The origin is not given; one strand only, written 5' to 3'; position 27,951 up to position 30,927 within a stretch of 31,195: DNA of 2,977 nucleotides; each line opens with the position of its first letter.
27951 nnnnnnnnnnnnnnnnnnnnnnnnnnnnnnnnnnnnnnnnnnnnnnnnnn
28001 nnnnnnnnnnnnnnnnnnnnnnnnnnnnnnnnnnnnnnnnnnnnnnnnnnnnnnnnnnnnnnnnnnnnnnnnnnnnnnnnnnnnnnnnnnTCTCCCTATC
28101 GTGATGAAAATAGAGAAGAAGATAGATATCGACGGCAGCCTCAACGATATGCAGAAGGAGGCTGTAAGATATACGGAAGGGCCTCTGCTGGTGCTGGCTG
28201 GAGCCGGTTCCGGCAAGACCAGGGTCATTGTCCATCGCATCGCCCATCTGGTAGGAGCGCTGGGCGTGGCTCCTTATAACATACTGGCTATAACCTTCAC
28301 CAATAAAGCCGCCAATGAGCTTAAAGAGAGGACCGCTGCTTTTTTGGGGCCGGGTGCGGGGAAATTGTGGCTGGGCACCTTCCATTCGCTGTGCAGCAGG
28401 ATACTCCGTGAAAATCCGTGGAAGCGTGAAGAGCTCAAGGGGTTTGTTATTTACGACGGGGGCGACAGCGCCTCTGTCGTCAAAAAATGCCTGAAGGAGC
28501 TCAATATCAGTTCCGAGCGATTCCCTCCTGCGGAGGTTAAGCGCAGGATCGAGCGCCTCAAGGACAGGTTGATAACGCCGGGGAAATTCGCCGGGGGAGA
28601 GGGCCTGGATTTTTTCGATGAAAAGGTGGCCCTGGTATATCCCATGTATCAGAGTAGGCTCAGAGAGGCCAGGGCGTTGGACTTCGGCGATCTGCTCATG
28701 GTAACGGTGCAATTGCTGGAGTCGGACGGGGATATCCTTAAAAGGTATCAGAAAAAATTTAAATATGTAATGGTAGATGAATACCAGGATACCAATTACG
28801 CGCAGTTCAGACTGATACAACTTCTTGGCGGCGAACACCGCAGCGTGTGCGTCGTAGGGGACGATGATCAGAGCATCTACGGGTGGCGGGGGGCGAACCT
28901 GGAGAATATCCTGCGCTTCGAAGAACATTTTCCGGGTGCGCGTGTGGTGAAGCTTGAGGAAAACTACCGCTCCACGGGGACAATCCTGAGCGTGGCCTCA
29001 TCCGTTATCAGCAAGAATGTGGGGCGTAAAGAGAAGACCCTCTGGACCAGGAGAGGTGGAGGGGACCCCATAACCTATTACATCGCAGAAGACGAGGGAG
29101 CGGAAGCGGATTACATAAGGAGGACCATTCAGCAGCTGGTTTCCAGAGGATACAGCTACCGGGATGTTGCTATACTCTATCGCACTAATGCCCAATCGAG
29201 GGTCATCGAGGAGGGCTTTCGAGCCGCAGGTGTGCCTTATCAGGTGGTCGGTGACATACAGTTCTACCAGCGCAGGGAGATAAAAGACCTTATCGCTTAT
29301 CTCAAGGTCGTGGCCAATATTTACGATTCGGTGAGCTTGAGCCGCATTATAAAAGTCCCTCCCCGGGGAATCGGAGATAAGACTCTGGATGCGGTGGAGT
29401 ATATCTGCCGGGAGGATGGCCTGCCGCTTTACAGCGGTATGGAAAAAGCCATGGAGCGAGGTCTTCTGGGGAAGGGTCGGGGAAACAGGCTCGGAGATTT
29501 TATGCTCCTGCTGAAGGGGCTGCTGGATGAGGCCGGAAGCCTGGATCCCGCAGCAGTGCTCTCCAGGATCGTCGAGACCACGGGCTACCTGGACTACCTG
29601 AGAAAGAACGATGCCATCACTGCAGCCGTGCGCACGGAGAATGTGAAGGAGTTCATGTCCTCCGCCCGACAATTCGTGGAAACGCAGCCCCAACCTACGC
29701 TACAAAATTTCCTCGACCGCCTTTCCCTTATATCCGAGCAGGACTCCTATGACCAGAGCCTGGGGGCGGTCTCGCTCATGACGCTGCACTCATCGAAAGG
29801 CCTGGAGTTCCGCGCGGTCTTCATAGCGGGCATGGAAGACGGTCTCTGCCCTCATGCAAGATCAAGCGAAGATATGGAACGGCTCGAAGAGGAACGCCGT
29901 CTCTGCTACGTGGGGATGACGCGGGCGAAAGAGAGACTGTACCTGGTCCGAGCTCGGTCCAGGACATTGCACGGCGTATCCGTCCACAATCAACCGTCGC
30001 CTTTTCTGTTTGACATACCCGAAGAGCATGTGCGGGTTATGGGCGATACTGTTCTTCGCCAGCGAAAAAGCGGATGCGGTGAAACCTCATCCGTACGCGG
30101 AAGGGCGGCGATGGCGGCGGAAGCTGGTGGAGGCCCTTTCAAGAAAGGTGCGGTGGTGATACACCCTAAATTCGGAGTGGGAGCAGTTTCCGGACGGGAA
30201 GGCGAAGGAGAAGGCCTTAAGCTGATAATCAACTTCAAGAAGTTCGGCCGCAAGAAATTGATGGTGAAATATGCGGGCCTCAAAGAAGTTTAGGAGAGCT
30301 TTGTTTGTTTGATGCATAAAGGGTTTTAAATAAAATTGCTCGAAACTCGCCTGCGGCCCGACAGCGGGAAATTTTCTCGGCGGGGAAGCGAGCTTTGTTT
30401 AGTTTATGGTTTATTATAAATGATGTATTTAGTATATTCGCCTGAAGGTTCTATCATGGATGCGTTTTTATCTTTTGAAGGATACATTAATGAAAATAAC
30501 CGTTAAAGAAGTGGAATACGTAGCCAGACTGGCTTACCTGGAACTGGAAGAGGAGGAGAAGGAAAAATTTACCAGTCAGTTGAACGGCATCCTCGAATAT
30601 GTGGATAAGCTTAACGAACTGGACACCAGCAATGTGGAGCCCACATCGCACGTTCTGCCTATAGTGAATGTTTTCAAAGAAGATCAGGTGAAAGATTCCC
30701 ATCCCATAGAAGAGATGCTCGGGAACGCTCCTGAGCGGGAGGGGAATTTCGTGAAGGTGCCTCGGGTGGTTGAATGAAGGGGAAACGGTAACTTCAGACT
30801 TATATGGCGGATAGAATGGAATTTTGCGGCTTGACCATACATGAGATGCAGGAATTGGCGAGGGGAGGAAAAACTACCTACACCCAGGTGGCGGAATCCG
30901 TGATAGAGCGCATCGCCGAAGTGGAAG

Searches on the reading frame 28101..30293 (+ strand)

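Call 12: search_protein_families(library=pfam, proteins=[window:28101-30293:+], max_evalue=0.00001)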
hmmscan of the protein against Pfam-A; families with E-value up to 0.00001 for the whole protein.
window:28101-30293:+ (730 aa): 7 families
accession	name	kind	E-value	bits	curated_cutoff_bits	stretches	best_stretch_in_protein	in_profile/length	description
PF00580.27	UvrD-helicase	-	2.4e-85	286.9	23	1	14-278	1-271/271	UvrD/REP helicase N-terminal domain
PF13361.12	UvrD_C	-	2.7e-76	257.7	25.6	2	283-438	1-156/350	UvrD-like helicase C-terminal domain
PF13245.12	AAA_19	-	1.8e-23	83.6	25.1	1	18-261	1-132/134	AAA domain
PF13538.12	UvrD_C_2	-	2.2e-10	40.6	27.4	1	559-616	4-52/52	UvrD-like helicase C-terminal domain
PF01443.25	Viral_helicase1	-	1.4e-09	38.6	21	0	513-615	137-226/228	Viral superfamily 1 RNA helicase core domain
PF13604.12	AAA_30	-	7e-08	32.9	27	0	14-79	2-67/191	AAA domain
PF21196.3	PcrA_UvrD_tudor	-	6.1e-06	26.4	23.9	0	684-725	3-44/48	PcrA/UvrD tudor domain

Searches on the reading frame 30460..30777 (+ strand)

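Call 12: search_protein_families(library=pfam, proteins=[window:30460-30777:+], max_evalue=0.00001)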
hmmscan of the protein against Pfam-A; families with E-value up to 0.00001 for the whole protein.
window:30460-30777:+ (105 aa): 1 family
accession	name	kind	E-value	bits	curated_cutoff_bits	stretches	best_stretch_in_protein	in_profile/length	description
PF02686.20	GatC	-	2.9e-26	91.9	23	1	29-100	1-66/66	Glu-tRNAGln amidotransferase C subunit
